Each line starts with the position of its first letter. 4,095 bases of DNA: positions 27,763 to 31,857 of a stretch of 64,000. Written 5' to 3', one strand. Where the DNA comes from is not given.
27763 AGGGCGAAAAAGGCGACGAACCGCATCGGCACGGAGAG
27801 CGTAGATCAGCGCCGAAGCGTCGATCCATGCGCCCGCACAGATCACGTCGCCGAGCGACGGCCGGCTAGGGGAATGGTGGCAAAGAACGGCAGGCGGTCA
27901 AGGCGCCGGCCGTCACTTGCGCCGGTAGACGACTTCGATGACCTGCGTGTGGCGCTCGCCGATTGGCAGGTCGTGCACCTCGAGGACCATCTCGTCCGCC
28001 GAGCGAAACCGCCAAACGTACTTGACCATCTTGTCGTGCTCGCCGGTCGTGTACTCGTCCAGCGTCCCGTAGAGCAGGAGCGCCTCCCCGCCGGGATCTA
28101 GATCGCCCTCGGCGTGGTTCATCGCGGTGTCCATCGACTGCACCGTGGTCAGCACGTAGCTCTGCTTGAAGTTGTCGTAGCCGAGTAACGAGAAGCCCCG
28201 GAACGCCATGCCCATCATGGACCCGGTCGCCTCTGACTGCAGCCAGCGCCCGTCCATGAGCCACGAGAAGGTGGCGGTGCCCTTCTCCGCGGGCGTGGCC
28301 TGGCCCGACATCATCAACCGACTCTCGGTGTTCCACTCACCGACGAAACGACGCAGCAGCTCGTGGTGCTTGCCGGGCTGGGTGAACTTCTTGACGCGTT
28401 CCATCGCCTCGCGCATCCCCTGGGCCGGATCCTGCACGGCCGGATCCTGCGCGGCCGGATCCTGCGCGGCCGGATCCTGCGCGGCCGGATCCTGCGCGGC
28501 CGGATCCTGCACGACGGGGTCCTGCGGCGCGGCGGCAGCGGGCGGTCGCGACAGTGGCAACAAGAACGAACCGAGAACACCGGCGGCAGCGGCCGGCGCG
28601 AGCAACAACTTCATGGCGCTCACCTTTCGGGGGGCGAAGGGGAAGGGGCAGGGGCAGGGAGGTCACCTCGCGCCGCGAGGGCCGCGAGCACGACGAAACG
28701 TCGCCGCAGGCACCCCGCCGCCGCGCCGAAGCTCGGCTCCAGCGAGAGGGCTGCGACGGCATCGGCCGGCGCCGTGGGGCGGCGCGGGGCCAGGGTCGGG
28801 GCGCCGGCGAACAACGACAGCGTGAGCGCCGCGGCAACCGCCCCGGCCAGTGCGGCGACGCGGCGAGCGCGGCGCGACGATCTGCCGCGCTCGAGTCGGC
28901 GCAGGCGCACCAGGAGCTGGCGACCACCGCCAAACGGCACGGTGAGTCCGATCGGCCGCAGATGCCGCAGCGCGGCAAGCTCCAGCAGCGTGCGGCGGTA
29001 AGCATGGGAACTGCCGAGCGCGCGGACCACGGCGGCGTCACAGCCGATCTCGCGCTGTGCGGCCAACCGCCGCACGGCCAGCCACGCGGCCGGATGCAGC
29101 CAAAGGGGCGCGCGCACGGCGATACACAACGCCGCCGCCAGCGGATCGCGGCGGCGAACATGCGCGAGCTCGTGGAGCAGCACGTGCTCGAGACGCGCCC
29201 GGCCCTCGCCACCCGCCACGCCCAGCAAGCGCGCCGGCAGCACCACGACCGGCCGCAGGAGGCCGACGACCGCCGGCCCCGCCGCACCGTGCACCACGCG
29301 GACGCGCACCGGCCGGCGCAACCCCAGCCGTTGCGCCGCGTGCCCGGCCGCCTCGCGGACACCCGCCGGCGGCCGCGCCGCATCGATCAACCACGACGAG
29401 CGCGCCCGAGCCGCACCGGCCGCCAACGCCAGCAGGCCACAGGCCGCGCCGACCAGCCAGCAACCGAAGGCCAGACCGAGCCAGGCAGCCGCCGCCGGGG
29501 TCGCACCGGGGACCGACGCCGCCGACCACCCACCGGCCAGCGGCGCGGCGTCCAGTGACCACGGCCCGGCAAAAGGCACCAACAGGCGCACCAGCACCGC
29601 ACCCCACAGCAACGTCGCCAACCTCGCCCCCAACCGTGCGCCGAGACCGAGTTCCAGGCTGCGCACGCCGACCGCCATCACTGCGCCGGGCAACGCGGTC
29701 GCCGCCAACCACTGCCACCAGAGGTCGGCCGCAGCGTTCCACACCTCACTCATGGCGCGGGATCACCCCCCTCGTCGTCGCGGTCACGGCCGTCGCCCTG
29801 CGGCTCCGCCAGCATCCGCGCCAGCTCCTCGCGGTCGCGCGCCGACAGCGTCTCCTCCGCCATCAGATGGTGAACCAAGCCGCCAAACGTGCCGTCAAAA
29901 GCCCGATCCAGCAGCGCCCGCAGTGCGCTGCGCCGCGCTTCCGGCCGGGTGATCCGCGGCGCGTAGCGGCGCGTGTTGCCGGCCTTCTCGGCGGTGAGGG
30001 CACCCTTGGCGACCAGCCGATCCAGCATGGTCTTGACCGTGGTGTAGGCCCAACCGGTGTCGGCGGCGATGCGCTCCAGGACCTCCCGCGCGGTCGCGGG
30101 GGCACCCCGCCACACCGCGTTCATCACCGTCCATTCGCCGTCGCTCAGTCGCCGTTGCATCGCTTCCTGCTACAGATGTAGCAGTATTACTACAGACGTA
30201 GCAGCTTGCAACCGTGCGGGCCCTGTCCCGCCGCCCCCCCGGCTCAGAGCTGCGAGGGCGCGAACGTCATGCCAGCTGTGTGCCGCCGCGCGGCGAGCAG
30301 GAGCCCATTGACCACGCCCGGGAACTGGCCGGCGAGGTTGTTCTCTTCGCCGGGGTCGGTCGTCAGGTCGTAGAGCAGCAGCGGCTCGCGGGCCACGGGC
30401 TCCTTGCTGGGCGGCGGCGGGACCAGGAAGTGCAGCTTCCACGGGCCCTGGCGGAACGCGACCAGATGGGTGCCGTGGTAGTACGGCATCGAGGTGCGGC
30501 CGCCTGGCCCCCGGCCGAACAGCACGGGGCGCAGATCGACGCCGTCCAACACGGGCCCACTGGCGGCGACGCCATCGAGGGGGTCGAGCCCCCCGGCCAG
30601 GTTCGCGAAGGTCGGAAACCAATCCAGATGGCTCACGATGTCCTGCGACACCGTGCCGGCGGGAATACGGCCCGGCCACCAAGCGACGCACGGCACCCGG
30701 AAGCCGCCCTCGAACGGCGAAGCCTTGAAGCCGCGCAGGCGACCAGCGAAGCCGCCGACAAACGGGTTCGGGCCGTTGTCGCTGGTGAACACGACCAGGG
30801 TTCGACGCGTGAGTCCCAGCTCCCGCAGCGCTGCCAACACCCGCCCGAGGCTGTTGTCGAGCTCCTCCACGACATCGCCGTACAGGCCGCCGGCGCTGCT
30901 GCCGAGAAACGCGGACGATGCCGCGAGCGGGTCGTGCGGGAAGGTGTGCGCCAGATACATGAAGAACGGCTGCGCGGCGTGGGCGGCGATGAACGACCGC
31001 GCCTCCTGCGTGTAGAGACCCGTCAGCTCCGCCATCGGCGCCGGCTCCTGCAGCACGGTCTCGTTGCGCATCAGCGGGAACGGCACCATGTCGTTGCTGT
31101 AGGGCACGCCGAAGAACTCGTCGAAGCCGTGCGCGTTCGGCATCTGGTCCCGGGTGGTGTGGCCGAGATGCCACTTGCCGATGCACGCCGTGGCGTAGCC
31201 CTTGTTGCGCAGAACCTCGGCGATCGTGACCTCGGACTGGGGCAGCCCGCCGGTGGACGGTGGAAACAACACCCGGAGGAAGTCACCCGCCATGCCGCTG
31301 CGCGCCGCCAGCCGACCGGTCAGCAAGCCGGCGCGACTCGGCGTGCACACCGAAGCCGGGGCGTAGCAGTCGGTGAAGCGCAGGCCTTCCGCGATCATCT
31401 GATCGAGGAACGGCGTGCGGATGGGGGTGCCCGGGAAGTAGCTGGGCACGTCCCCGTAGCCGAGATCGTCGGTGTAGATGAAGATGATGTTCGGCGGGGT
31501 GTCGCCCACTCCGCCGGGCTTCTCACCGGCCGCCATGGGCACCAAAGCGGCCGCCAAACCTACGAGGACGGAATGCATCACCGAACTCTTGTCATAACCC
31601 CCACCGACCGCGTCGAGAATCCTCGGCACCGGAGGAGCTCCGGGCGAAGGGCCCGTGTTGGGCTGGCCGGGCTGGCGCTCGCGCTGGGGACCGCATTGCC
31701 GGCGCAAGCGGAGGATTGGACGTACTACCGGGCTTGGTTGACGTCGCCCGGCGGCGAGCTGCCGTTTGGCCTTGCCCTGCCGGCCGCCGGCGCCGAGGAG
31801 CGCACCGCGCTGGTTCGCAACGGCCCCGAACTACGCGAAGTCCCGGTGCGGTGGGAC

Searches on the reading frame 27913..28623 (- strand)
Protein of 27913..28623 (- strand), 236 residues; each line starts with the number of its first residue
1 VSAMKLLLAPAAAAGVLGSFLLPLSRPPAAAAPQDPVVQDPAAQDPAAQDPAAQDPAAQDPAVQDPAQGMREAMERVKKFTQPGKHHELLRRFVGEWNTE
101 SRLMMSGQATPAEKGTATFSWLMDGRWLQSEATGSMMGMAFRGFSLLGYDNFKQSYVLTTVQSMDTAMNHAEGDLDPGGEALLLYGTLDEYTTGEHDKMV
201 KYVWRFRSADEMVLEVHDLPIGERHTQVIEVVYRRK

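Call 49: search_protein_families(library=pfam, proteins=[window:27913-28623:-], max_evalue=0.001)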
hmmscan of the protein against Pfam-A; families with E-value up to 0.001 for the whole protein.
window:27913-28623:- (236 aa): 2 families
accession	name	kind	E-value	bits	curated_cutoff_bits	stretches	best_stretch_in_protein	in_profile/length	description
PF07617.17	DUF1579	-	3e-34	118.6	25.2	1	82-235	1-155/155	Protein of unknown function (DUF1579)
PF13388.11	DUF4106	-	0.00037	20.3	27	1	28-79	204-254/431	Protein of unknown function (DUF4106)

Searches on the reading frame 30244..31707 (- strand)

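Call 40: search_protein_families(library=pfam, proteins=[window:30244-31707:-], max_evalue=0.001)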
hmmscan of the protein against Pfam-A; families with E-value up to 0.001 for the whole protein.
window:30244-31707:- (487 aa): 4 families
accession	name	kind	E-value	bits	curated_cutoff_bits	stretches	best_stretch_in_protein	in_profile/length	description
PF00884.28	Sulfatase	-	2.5e-59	201.5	25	1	72-372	1-300/301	Sulfatase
PF14707.11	Sulfatase_C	-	2.8e-12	47.8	30.9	1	404-487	3-103/127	C-terminal region of aryl-sulfatase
PF01663.27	Phosphodiest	-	3.7e-06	27.2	23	1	97-312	19-220/342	Type I phosphodiesterase / nucleotide pyrophosphatase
PF16347.10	SGSH_C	-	4e-06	27.5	29.3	1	332-376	12-56/154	N-sulphoglucosamine sulphohydrolase, C-terminal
